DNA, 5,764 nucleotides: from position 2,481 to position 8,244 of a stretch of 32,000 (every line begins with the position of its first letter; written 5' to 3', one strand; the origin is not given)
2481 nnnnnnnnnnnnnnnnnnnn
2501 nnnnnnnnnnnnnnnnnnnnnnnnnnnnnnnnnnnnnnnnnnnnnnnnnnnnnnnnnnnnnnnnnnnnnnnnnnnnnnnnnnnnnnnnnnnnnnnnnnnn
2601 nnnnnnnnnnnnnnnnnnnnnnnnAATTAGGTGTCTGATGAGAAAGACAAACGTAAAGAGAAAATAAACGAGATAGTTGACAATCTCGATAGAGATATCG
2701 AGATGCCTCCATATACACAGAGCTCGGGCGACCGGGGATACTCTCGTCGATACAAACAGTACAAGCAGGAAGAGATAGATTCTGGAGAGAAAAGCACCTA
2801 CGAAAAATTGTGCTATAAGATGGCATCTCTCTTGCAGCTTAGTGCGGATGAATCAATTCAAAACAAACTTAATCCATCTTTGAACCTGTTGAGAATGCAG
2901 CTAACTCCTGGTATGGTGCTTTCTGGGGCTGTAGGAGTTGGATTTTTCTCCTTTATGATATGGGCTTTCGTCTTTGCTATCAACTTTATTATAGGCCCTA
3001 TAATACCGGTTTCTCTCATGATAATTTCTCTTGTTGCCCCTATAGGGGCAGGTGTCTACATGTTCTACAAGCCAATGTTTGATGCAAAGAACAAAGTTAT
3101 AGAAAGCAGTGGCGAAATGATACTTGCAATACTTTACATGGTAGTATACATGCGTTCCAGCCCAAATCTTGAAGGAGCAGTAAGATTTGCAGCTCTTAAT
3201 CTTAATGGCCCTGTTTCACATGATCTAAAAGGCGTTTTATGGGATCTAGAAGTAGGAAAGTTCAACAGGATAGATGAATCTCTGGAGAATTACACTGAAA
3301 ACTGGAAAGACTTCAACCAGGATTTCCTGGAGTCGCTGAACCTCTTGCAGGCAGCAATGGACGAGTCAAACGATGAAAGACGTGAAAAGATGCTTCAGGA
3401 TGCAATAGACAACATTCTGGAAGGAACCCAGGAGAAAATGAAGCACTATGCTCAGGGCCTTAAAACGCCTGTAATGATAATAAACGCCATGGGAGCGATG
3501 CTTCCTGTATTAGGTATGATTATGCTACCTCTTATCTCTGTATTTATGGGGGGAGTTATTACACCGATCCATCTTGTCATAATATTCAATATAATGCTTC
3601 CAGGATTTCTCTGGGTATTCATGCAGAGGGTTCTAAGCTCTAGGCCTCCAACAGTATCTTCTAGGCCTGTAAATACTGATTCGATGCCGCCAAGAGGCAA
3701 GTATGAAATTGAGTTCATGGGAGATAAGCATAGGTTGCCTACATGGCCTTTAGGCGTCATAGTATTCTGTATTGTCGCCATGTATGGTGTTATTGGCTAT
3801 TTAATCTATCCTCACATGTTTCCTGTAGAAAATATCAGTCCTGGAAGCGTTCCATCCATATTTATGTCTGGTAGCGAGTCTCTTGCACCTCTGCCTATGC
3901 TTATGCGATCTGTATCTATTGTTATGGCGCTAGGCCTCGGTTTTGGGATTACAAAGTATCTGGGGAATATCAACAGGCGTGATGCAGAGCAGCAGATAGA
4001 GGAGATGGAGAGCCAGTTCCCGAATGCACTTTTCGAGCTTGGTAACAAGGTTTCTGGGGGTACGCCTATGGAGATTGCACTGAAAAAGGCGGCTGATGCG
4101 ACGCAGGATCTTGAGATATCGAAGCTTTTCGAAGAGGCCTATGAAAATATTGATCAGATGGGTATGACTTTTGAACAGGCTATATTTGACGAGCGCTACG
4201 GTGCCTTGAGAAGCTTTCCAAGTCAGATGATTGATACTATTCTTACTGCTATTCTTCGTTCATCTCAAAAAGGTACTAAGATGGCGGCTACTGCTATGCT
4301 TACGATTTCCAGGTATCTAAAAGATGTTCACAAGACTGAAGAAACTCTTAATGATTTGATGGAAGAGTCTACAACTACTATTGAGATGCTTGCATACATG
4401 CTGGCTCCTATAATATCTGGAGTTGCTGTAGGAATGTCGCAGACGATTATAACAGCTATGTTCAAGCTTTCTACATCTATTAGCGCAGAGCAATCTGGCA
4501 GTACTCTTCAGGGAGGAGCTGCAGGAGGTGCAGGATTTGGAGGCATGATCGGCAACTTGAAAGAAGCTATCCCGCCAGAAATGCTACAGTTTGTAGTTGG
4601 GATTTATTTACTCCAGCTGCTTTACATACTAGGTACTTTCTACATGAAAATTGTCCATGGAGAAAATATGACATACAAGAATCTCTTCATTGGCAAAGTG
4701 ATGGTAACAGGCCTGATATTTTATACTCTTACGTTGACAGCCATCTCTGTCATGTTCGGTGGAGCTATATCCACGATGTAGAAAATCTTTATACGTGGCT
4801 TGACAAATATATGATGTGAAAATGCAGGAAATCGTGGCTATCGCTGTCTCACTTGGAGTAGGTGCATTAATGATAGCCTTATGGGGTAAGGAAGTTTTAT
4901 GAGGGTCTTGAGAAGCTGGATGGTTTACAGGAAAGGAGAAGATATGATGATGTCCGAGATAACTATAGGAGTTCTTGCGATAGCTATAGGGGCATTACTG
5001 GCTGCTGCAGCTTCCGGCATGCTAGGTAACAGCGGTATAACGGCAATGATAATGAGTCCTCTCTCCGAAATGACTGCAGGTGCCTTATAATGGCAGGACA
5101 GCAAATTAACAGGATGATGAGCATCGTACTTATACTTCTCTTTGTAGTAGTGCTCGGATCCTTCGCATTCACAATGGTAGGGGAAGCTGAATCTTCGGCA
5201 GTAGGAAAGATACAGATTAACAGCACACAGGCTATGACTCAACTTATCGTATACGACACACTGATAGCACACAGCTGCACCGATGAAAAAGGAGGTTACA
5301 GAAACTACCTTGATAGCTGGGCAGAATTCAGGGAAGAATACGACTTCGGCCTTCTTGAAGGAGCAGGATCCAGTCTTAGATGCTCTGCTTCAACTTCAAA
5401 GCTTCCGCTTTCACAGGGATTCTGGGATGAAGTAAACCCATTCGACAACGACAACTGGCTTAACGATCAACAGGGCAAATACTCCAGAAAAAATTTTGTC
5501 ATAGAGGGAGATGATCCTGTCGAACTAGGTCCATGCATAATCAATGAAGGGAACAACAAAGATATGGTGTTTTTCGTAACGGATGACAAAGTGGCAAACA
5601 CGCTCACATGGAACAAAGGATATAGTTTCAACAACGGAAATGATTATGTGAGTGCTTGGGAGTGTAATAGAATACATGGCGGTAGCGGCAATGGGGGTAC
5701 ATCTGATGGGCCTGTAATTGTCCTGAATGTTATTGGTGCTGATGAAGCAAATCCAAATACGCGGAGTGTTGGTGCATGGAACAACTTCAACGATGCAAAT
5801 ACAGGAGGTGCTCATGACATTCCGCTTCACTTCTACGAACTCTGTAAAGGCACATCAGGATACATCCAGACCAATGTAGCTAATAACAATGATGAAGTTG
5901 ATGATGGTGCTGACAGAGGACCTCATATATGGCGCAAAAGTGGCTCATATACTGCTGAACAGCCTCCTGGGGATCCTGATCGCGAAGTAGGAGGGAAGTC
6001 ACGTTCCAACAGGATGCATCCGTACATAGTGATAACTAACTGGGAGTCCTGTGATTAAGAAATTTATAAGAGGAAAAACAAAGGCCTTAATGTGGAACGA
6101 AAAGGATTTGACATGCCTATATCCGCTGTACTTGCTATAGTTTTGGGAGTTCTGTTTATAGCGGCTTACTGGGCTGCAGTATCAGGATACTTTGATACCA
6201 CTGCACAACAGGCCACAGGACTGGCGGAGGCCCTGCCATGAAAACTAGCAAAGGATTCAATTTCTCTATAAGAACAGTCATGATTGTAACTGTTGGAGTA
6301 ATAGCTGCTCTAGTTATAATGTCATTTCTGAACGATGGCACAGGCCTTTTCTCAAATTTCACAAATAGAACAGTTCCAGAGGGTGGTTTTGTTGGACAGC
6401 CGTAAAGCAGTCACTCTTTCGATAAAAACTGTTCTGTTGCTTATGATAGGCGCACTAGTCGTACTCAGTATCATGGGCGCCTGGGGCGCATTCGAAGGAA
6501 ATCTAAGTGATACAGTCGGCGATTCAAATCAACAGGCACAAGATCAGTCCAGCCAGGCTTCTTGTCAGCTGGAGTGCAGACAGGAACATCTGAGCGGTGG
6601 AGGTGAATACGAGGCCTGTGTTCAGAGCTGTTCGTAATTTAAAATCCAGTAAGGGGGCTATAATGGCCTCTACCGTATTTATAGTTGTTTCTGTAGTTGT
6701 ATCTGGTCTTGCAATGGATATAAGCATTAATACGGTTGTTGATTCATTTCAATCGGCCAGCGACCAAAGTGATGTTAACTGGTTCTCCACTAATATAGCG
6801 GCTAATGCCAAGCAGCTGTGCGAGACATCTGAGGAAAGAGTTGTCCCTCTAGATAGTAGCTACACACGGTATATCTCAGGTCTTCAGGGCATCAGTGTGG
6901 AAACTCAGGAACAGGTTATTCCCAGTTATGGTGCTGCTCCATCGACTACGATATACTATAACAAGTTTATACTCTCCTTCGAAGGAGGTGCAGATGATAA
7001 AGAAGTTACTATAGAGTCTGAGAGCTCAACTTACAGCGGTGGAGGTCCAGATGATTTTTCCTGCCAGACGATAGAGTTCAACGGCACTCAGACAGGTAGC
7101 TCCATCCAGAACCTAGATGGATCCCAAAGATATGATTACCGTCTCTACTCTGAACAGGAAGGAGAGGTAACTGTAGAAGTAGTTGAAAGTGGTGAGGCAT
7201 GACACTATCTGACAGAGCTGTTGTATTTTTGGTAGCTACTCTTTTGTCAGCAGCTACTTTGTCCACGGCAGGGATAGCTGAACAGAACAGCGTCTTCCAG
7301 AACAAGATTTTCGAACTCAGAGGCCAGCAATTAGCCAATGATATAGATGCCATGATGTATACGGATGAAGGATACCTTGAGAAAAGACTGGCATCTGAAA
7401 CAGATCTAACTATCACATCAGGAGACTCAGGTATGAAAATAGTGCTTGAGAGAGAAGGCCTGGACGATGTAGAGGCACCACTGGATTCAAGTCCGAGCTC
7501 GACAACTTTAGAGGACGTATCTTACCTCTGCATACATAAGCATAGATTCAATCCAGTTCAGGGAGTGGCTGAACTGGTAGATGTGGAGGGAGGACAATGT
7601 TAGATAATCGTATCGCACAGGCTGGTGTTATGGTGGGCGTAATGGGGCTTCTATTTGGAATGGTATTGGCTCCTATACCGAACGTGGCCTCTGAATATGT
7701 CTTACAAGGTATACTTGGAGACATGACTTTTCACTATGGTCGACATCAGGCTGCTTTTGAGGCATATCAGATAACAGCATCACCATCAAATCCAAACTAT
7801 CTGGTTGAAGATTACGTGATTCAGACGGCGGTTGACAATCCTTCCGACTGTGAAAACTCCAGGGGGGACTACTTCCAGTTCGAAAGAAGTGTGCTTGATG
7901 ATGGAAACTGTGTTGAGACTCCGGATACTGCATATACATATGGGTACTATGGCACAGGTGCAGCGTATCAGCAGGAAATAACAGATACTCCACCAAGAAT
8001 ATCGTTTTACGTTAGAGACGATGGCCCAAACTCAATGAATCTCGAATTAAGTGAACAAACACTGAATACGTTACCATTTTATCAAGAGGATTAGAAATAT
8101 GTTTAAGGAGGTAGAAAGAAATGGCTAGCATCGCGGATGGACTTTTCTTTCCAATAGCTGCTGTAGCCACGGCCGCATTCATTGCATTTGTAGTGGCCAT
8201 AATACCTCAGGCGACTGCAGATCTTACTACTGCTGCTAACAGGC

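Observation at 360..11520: Secretion ATPase and platform followed by at least 12 pilin-like genes: candidate undescribed surface or cell-cell attachment apparatus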

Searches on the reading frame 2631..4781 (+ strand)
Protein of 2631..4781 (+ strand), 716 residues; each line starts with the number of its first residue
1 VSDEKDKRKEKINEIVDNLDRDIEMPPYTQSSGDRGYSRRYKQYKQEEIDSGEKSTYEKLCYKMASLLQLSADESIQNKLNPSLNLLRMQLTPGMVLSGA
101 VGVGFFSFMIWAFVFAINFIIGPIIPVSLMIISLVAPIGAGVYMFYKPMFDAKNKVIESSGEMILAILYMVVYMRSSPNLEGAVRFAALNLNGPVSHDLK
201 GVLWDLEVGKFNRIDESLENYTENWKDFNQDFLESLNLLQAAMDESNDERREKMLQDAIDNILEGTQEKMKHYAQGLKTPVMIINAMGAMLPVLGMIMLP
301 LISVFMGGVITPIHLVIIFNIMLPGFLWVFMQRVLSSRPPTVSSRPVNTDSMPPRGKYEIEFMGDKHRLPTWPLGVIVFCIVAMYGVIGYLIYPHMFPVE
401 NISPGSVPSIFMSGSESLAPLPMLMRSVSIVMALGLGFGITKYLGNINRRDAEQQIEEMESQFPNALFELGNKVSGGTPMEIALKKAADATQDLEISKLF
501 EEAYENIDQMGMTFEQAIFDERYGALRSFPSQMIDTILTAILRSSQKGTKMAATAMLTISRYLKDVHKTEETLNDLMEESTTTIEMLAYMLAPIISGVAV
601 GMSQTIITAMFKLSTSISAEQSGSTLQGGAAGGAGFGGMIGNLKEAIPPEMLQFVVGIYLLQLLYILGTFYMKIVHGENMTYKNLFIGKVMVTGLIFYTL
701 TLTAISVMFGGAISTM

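Call 4: search_protein_families(library=pfam, proteins=[window:2631-4781:+], max_evalue=0.1)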
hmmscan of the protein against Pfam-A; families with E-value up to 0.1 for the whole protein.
window:2631-4781:+ (716 aa): 5 families
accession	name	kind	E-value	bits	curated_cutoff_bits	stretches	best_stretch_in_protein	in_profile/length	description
PF00482.28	T2SSF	-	8.7e-08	32.6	25.2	2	470-576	5-102/125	Type II secretion system (T2SS), protein F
PF20990.2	DUF2207_C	-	0.0042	17.3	33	1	218-336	63-190/247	Predicted membrane protein (DUF2207) C-terminal domain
PF20572.3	DUF6781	-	0.013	15.8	27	1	482-606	95-211/213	Family of unknown function (DUF6781)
PF12081.13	GldM_1st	-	0.048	14.1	25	0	210-281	5-70/194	GldM N-terminal domain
PF03137.26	OATP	-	0.059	12.1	25.8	0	561-672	274-385/545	Organic Anion Transporter Polypeptide (OATP) family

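Call 22: search_protein_families(library=ncbifam, proteins=[window:2631-4781:+], max_evalue=0.1)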
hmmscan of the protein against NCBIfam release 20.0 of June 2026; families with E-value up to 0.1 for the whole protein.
window:2631-4781:+ (716 aa): 2 families
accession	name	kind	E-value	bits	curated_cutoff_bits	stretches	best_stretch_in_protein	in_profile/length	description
NF006366.0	PRK08589.1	equivalog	0.039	13.2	386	1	488-558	61-131/272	SDR family oxidoreductase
NF047770.1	LBF_2127_lipo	equivalog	0.089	12.5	150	0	206-252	35-81/183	LBF_2127 family putative lipoprotein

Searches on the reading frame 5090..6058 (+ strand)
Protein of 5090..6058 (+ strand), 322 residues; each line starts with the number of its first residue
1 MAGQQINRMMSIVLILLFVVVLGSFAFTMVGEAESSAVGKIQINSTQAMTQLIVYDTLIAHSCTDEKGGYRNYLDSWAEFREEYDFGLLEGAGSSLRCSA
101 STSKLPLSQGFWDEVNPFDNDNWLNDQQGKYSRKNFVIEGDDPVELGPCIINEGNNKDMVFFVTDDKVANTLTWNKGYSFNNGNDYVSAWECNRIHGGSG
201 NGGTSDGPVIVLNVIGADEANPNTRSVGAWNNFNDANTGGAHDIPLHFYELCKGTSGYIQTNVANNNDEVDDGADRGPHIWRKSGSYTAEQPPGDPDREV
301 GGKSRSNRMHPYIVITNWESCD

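Call 4: search_protein_families(library=pfam, proteins=[window:5090-6058:+], max_evalue=0.1)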
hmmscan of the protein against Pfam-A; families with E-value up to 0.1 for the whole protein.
window:5090-6058:+ (322 aa): 0 families

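Call 22: search_protein_families(library=ncbifam, proteins=[window:5090-6058:+], max_evalue=0.1)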
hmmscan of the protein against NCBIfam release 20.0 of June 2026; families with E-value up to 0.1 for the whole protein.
window:5090-6058:+ (322 aa): 0 families

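Call 34: search_protein_families(library=pfam, alignment_id=A1, max_evalue=0.01)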
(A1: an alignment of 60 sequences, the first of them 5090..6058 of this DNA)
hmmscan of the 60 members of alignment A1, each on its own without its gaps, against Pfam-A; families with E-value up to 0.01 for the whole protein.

A. member 1, window:5090-6058:+ (322 aa): 0 families

B. families by the number of members that match (of 60 scanned): 4 families
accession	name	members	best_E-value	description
PF09471.16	Peptidase_M64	1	6.7e-10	IgA Peptidase M64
PF18495.6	VbhA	1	0.0016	Antitoxin VbhA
PF19246.4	DUF5894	1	0.003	Family of unknown function (DUF5894)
PF16663.10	MAGI_u1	1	0.0087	Unstructured region on MAGI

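Call 86: search_solved_structures(query=A7, max_evalue=1)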
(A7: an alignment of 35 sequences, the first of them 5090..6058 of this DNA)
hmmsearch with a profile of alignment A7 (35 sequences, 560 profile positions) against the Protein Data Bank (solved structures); distinct sequences matched with E-value up to 1: 0.

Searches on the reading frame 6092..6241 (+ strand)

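Call 4: search_protein_families(library=pfam, proteins=[window:6092-6241:+], max_evalue=0.1)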
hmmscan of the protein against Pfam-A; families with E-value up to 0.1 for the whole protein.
window:6092-6241:+ (49 aa): 1 family
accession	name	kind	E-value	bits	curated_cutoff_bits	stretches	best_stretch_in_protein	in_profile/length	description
PF03597.20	FixS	-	0.051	13.8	23.1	1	13-36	8-32/44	Cytochrome oxidase maturation protein cbb3-type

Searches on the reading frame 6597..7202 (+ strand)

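Call 4: search_protein_families(library=pfam, proteins=[window:6597-7202:+], max_evalue=0.1)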
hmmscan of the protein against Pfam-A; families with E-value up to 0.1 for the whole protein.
window:6597-7202:+ (201 aa): 2 families
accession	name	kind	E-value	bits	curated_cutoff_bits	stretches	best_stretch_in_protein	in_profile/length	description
PF13584.12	BatD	-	0.043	14.9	24.1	1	139-195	18-73/92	BatD DUF11 like domain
PF03823.19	Neurokinin_B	-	0.085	13.3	25.1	0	95-112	18-35/58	Neurokinin B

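Call 22: search_protein_families(library=ncbifam, proteins=[window:6597-7202:+], max_evalue=0.1)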
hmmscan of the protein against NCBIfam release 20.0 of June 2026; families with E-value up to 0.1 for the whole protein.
window:6597-7202:+ (201 aa): 0 families

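Call 35: search_protein_families(library=pfam, alignment_id=A2, max_evalue=0.01)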
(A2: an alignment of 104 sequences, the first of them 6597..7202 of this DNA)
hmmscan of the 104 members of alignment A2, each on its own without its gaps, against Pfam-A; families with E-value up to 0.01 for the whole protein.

A. member 1, window:6597-7202:+ (201 aa): 0 families

B. families by the number of members that match (of 104 scanned): 3 families
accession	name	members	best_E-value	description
PF05727.16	UPF0228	2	0.0012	Uncharacterised protein family (UPF0228)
PF16637.10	zf-C2H2_assoc3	1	0.0028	Putative zinc-finger between two C2H2 zinc-fingers on Patz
PF14329.11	DUF4386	1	0.0079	Domain of unknown function (DUF4386)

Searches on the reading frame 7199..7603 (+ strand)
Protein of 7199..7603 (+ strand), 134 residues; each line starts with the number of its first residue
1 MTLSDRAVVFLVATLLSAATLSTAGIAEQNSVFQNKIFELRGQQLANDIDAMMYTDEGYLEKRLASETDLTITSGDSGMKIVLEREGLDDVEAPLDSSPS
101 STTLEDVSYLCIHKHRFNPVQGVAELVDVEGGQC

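Call 4: search_protein_families(library=pfam, proteins=[window:7199-7603:+], max_evalue=0.1)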
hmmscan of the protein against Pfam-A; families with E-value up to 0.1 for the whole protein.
window:7199-7603:+ (134 aa): 2 families
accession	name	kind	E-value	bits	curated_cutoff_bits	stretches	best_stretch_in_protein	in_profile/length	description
PF07074.17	TRAP-gamma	-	0.018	15.1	25.2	1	1-57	42-97/170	Translocon-associated protein, gamma subunit (TRAP-gamma)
PF07759.17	DUF1615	-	0.062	12.9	25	1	27-73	192-235/319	Protein of unknown function (DUF1615)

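Call 87: search_solved_structures(query=A8, max_evalue=1)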
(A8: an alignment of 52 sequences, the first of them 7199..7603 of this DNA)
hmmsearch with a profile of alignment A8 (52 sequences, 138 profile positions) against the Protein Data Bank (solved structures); distinct sequences matched with E-value up to 1: 5.
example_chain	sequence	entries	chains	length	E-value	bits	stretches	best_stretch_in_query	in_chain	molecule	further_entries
1ie5_A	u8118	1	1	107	0.0017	22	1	37-120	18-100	NEURAL CELL ADHESION MOLECULE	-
5o4u_A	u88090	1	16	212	0.33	14.5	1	2-51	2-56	Flagellin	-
8blq_B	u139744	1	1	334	0.37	14.4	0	100-135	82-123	CODV-Fab, light chain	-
1txj_A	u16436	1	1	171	0.9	13.1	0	38-91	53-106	translationally controlled tumour-associated protein (TCTP) from Plasmodium knowlesi, PKN_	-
9eq7_A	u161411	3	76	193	0.99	13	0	9-51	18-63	Archaellin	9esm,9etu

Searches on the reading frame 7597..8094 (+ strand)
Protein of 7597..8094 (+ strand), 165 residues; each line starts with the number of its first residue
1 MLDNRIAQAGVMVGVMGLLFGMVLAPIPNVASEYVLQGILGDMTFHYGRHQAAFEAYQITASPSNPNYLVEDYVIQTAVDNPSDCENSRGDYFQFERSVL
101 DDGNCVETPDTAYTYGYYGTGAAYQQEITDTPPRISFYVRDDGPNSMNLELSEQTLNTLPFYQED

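Call 4: search_protein_families(library=pfam, proteins=[window:7597-8094:+], max_evalue=0.1)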
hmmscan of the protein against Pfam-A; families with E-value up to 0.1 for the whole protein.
window:7597-8094:+ (165 aa): 0 families

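Call 22: search_protein_families(library=ncbifam, proteins=[window:7597-8094:+], max_evalue=0.1)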
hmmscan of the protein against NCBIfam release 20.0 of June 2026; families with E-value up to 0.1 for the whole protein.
window:7597-8094:+ (165 aa): 0 families

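Call 88: search_solved_structures(query=A9, max_evalue=1)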
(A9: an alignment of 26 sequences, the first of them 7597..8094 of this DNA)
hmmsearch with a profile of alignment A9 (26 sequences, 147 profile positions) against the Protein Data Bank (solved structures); distinct sequences matched with E-value up to 1: 1.
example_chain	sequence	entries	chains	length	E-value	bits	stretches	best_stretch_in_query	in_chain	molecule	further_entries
7uj6_A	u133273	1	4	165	0.72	13.3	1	70-110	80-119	Outer surface protein C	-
